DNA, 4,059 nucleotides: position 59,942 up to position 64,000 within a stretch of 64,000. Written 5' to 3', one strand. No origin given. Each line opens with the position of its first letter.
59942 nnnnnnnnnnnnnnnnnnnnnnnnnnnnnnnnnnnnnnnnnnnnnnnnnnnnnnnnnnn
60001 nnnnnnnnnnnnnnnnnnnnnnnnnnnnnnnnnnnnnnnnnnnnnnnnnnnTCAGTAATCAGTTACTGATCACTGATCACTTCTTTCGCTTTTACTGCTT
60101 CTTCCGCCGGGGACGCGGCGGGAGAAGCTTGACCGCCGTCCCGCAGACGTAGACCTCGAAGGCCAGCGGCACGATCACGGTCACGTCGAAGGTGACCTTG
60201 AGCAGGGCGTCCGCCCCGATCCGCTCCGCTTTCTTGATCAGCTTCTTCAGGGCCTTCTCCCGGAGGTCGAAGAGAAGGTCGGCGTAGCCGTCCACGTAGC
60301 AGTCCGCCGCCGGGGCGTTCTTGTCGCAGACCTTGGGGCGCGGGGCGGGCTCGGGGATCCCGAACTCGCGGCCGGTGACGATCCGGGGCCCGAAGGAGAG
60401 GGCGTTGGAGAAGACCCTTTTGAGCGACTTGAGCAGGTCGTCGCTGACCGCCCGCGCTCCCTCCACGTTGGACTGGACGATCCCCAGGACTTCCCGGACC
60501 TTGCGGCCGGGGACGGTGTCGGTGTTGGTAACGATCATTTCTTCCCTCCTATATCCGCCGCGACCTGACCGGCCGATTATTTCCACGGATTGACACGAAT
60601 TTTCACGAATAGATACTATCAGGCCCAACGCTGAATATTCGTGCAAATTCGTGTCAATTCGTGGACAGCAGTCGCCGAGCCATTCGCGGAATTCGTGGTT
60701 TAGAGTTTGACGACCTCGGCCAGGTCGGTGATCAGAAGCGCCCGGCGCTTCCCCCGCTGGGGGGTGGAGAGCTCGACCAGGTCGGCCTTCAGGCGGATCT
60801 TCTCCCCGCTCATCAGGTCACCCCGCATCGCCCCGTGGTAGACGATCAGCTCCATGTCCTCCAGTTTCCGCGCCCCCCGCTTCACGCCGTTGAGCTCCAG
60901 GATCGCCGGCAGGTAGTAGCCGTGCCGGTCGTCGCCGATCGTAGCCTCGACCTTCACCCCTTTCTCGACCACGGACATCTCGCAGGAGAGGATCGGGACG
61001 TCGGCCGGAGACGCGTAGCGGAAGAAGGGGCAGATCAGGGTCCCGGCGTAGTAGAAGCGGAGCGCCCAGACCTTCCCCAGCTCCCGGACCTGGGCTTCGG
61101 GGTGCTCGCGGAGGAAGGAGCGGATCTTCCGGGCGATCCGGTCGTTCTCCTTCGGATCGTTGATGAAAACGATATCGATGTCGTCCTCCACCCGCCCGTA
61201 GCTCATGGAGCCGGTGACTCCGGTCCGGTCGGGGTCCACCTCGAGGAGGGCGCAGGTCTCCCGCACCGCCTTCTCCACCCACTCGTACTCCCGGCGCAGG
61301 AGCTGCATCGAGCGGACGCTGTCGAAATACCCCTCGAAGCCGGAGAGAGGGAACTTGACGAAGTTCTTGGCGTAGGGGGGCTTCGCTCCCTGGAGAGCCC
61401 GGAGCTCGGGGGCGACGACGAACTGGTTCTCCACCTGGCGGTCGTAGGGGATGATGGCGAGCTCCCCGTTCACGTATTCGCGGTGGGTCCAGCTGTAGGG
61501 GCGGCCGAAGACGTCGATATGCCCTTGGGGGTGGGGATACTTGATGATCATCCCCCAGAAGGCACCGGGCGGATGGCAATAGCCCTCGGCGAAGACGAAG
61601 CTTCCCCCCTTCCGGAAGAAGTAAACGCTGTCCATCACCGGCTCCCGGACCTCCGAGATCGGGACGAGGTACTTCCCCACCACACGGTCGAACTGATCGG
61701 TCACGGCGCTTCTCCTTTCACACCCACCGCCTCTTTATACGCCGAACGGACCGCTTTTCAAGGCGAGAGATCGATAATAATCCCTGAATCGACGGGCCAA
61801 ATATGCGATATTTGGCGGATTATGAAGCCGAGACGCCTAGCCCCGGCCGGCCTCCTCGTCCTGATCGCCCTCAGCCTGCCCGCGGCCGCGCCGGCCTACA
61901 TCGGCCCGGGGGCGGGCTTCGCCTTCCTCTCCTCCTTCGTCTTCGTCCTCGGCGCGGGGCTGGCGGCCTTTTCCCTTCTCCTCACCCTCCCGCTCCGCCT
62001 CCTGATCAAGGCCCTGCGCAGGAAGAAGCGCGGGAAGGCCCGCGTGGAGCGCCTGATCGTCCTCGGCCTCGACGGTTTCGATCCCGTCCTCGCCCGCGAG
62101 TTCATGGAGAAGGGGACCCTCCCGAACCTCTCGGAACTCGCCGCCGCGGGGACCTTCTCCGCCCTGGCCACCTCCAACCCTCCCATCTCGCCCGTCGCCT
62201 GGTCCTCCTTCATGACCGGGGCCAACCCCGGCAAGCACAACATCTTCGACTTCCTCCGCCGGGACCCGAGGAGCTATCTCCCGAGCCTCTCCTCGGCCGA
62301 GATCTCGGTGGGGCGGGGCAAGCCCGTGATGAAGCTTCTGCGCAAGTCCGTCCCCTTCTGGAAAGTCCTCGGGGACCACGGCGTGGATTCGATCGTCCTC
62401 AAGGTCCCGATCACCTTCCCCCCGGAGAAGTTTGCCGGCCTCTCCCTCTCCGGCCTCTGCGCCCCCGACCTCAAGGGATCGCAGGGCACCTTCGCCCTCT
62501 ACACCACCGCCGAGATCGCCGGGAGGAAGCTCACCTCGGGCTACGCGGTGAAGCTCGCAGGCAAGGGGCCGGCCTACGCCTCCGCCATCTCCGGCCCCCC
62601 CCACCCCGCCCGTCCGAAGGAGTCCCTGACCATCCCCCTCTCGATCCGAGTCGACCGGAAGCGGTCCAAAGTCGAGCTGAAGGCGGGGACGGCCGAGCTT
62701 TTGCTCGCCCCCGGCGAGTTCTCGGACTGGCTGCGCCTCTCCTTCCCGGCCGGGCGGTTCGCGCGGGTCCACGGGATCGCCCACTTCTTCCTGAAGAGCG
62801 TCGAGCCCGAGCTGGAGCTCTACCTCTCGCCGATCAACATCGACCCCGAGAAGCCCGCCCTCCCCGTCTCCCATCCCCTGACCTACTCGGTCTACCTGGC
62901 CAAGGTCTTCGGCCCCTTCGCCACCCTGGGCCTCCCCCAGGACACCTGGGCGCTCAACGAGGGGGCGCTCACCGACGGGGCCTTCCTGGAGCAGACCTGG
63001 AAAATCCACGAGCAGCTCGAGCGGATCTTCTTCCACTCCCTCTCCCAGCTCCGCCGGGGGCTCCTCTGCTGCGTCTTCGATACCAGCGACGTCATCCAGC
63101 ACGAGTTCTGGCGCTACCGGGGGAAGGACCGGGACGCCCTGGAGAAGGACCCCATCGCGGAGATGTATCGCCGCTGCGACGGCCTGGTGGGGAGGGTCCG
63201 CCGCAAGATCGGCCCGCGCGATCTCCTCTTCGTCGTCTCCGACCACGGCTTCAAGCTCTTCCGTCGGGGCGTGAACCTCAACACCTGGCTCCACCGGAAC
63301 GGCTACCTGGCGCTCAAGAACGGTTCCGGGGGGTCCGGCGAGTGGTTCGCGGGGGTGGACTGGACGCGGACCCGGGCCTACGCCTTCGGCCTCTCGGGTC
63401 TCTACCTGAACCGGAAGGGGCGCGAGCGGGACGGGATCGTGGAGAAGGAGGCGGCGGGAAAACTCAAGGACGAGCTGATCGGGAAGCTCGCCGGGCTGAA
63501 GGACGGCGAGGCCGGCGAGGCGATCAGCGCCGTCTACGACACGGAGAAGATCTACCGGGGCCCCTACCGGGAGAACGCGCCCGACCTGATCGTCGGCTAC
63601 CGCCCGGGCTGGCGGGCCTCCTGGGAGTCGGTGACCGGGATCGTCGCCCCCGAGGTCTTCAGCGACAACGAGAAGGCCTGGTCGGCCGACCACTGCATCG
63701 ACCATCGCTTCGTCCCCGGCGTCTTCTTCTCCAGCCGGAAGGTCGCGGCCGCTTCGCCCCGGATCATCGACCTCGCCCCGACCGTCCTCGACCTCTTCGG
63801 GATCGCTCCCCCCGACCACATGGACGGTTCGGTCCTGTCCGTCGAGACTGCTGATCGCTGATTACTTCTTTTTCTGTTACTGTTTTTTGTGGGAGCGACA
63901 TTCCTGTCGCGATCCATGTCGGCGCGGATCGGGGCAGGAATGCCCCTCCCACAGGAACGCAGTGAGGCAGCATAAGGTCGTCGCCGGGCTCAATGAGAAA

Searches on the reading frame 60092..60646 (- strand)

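Call 12: search_protein_families(library=pfam, proteins=[window:60092-60646:-], max_evalue=0.001)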
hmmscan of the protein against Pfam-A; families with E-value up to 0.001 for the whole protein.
window:60092-60646:- (184 aa): 1 family
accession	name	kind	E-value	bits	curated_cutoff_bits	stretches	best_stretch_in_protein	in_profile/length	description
PF01906.23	YbjQ_1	-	1e-18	68.3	23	2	118-174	47-103/103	Putative heavy-metal-binding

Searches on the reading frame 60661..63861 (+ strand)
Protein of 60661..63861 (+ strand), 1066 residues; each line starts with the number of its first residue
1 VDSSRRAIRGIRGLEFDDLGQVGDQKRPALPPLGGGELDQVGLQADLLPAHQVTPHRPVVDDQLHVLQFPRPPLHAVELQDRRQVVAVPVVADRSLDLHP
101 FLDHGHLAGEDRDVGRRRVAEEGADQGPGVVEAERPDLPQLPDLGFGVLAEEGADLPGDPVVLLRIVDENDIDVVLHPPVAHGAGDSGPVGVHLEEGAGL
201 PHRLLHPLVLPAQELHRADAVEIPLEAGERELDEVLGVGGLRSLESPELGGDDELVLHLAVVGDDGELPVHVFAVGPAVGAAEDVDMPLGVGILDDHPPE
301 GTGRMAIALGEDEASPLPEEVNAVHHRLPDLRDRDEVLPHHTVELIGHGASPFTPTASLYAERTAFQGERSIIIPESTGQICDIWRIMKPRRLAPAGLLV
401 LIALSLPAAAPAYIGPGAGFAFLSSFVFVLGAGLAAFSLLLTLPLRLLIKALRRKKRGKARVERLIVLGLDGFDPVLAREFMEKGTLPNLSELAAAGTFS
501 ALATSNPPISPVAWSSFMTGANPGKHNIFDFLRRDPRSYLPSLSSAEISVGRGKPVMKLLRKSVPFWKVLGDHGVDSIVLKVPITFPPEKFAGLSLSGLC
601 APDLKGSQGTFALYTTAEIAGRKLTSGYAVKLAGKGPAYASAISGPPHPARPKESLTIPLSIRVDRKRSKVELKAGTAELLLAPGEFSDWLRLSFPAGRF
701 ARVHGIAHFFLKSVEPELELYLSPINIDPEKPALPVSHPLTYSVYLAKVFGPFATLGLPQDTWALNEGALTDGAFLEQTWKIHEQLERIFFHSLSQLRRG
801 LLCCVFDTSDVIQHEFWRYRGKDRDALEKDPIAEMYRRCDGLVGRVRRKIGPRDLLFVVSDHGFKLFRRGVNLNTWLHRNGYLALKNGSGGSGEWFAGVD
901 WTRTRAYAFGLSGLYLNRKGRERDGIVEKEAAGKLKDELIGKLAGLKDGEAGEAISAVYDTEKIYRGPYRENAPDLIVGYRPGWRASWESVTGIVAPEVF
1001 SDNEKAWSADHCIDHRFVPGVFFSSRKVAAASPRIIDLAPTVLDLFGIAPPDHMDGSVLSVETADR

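Call 12: search_protein_families(library=pfam, proteins=[window:60661-63861:+], max_evalue=0.001)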
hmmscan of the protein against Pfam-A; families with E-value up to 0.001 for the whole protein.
window:60661-63861:+ (1066 aa): 1 family
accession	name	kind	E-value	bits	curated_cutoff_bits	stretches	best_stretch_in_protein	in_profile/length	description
PF01663.27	Phosphodiest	-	6.1e-29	102.1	23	2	465-583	1-110/342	Type I phosphodiesterase / nucleotide pyrophosphatase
